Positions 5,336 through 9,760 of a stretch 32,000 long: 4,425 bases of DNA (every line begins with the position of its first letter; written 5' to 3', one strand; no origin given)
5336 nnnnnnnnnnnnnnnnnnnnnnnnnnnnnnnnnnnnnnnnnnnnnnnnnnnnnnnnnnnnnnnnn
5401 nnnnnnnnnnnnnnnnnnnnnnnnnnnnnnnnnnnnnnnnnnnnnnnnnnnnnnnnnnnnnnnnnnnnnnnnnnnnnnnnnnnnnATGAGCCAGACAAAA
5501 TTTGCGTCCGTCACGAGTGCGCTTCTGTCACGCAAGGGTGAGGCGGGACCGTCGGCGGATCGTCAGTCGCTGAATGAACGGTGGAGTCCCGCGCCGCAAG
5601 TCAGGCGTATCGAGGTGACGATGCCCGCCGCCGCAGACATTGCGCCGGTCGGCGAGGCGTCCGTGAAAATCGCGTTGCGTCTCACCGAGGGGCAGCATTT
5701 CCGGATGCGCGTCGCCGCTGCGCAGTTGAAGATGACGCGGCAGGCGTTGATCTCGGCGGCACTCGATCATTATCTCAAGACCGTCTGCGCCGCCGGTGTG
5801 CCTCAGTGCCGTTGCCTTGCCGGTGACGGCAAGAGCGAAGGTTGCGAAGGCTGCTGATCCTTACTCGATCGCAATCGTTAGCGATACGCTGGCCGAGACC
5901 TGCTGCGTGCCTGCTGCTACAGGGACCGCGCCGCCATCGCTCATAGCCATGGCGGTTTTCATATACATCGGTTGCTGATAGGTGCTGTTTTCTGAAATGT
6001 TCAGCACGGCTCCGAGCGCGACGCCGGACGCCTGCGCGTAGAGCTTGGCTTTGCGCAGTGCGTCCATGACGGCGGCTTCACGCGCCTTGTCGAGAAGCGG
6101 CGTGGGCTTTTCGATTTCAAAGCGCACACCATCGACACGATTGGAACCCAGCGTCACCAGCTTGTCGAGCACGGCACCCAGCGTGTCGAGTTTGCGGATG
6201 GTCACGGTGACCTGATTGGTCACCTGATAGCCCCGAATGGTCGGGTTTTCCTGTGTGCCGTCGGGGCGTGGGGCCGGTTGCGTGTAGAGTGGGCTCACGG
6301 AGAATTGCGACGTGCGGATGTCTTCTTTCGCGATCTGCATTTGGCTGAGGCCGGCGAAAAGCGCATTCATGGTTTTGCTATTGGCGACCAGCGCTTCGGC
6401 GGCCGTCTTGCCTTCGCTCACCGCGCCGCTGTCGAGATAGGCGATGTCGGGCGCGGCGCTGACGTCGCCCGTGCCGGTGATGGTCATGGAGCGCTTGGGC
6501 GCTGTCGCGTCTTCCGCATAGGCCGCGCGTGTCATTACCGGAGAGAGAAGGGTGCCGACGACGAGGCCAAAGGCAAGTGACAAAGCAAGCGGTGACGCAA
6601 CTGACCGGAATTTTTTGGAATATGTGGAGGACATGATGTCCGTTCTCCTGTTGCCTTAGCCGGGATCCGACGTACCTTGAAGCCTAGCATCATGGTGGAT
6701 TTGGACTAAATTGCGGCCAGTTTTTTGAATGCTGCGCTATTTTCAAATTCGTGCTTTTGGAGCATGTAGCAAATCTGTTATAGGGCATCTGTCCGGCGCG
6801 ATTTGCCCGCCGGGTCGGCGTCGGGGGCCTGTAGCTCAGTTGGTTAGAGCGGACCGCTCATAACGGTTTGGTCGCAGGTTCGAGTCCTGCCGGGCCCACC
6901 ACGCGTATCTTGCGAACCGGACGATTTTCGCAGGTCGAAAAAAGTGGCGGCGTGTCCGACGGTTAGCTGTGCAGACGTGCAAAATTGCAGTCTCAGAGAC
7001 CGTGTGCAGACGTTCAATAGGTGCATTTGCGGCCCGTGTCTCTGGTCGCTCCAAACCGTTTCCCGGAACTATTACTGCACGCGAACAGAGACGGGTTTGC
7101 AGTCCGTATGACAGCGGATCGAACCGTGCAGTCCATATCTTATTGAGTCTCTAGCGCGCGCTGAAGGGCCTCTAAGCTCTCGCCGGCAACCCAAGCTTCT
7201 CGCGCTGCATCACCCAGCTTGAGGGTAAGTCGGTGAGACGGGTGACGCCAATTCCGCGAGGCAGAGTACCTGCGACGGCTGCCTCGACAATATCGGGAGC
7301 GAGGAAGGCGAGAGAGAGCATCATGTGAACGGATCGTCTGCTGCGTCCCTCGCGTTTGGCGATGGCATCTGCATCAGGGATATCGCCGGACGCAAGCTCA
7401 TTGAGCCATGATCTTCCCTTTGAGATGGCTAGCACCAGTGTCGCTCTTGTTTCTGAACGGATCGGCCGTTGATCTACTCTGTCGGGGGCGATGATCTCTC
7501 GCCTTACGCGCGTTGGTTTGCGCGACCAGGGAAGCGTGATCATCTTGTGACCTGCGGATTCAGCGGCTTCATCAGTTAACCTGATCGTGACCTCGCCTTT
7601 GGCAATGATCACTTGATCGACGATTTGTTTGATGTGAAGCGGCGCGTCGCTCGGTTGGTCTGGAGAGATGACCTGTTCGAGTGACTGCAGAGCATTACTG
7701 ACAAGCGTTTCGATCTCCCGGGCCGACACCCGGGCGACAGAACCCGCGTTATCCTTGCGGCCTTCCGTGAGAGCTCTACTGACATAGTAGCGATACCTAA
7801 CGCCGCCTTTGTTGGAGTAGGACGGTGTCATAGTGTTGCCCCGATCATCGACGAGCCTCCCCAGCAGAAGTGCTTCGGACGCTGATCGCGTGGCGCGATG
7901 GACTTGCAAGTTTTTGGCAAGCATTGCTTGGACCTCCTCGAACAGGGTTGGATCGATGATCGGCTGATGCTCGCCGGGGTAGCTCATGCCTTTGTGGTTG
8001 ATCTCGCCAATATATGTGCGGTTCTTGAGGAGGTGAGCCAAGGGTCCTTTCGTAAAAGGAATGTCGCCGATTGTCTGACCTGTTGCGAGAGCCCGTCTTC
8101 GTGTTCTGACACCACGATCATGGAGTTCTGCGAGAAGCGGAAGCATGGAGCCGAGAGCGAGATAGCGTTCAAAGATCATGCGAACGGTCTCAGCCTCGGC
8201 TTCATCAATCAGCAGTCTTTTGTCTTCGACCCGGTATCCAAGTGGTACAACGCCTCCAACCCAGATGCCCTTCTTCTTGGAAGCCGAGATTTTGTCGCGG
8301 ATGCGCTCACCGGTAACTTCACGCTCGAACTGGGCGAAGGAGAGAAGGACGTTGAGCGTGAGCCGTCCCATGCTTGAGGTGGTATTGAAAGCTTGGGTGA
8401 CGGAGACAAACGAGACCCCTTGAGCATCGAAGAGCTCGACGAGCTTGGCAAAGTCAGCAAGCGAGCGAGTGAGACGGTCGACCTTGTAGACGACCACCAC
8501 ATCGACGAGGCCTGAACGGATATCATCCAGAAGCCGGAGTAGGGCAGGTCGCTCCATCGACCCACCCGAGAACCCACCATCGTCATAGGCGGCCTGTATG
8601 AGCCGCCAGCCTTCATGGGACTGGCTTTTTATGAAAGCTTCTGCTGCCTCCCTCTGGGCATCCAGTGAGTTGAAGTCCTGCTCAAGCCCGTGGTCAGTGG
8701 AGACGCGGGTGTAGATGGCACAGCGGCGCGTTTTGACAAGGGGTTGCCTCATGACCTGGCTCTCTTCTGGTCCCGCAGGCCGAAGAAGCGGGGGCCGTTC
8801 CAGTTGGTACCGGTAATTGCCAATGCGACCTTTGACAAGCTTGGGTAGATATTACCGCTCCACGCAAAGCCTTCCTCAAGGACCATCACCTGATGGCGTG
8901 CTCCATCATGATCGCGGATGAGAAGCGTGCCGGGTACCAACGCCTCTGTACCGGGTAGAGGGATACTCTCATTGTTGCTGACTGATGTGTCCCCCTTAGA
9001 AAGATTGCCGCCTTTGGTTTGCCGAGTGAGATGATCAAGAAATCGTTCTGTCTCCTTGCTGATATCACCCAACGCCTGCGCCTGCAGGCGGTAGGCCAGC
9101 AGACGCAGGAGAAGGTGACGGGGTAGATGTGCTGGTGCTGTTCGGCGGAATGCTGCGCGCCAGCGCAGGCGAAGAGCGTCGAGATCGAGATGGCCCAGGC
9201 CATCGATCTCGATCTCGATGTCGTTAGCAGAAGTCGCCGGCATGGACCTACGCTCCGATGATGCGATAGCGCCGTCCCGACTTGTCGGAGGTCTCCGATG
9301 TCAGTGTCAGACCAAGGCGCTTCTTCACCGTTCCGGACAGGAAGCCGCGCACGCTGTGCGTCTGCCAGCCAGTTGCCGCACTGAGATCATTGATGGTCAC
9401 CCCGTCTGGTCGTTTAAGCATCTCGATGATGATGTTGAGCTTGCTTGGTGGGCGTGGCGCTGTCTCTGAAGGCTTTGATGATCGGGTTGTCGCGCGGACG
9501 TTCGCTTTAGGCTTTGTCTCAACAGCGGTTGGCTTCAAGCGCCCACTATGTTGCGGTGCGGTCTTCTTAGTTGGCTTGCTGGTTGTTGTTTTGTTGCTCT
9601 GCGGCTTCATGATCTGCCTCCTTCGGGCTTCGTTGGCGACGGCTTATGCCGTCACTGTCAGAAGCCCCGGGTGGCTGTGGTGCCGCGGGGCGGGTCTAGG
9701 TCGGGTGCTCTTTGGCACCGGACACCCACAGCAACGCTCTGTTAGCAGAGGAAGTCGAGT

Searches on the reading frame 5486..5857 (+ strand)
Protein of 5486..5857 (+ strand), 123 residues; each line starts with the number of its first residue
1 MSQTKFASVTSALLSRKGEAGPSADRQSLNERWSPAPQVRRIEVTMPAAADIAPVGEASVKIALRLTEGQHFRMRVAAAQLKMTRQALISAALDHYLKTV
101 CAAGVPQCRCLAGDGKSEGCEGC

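Call 14: search_protein_families(library=pfam, proteins=[window:5486-5857:+], max_evalue=0.001)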
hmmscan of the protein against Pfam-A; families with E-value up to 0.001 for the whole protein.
window:5486-5857:+ (123 aa): 1 family
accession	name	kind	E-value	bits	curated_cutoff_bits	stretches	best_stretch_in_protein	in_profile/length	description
PF23807.1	RHH_10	-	0.00017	22.3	27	1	46-95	10-59/84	Ribbon-helix-helix protein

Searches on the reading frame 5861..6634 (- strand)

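Call 14: search_protein_families(library=pfam, proteins=[window:5861-6634:-], max_evalue=0.001)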
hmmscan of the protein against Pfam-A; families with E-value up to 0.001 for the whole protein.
window:5861-6634:- (257 aa): 1 family
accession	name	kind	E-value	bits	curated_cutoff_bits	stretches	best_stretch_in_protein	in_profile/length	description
PF04402.19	SIMPL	-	4e-55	187.7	25.2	1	51-254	2-205/205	Protein of unknown function (DUF541)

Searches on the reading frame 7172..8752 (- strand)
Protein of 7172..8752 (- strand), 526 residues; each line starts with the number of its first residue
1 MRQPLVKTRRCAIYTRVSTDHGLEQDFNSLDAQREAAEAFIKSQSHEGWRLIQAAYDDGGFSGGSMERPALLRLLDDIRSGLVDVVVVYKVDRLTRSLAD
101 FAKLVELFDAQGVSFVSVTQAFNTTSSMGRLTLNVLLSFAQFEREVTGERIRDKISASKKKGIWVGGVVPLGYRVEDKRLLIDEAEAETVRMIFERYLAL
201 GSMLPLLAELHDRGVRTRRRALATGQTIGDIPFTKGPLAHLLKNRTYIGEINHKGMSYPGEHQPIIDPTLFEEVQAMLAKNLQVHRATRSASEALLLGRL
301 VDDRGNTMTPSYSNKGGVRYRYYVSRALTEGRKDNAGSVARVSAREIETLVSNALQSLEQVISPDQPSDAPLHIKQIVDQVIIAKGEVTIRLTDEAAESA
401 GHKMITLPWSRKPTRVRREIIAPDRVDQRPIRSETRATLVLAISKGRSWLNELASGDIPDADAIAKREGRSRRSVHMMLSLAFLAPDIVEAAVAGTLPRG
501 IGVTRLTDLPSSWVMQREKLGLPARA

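Call 14: search_protein_families(library=pfam, proteins=[window:7172-8752:-], max_evalue=0.001)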
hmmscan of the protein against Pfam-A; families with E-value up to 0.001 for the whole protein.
window:7172-8752:- (526 aa): 2 families
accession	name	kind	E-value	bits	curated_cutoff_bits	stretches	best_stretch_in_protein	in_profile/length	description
PF00239.26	Resolvase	-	4.2e-39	134.4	23.3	1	12-163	2-144/145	Resolvase, N terminal domain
PF07508.19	Recombinase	-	5.6e-16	59.1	21.1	1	184-281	1-102/102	Recombinase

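Call 17: search_protein_families(library=phrogs, proteins=[window:7172-8752:-], max_evalue=0.001)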
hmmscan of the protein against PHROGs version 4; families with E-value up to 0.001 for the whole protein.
window:7172-8752:- (526 aa): 5 families
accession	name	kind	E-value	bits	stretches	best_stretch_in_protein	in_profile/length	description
phrog_95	-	integration and excision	3.5e-96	324.2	1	6-359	85-437/651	integrase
phrog_125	-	DNA, RNA and nucleotide metabolism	1.7e-43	150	1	7-281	18-251/254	DNA invertase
phrog_14161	-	other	4e-21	76.9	1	399-521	13-139/143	recombinase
phrog_7701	-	DNA, RNA and nucleotide metabolism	1.5e-09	39.2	1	168-203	3-38/137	DNA invertase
phrog_6620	-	integration and excision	2.3e-06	28.3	1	8-139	55-175/201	transposase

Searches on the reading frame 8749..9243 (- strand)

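Call 14: search_protein_families(library=pfam, proteins=[window:8749-9243:-], max_evalue=0.001)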
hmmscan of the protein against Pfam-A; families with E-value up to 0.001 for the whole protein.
window:8749-9243:- (164 aa): 1 family
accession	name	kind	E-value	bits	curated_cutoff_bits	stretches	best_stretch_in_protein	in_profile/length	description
PF11149.13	DUF2924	-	2.6e-39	135.1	31.2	1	12-157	3-135/135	Protein of unknown function (DUF2924)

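Call 17: search_protein_families(library=phrogs, proteins=[window:8749-9243:-], max_evalue=0.001)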
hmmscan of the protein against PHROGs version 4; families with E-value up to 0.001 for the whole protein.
window:8749-9243:- (164 aa): 1 family
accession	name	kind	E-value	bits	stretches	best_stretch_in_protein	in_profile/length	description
phrog_11806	-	unknown function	5.3e-35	121.6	1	5-162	5-150/154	-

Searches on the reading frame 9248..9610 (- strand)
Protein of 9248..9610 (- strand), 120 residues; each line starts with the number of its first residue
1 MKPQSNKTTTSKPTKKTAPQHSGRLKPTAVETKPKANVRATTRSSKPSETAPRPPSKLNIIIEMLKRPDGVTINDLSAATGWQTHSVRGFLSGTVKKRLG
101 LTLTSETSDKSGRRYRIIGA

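Call 14: search_protein_families(library=pfam, proteins=[window:9248-9610:-], max_evalue=0.001)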
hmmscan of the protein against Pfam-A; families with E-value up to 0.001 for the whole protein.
window:9248-9610:- (120 aa): 1 family
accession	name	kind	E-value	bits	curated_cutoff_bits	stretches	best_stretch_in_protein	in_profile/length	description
PF11994.14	DUF3489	-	3.1e-26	91.7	29.5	1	52-117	3-68/68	Protein of unknown function (DUF3489)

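Call 17: search_protein_families(library=phrogs, proteins=[window:9248-9610:-], max_evalue=0.001)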
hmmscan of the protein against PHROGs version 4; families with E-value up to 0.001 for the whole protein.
window:9248-9610:- (120 aa): 3 families
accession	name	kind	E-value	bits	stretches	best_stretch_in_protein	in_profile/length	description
phrog_10315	-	unknown function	5.8e-27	96.1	1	22-118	82-172/177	-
phrog_31231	-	unknown function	1.3e-06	29.8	1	35-118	51-136/138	-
phrog_27869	-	unknown function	0.00014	22.7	1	10-91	93-178/205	-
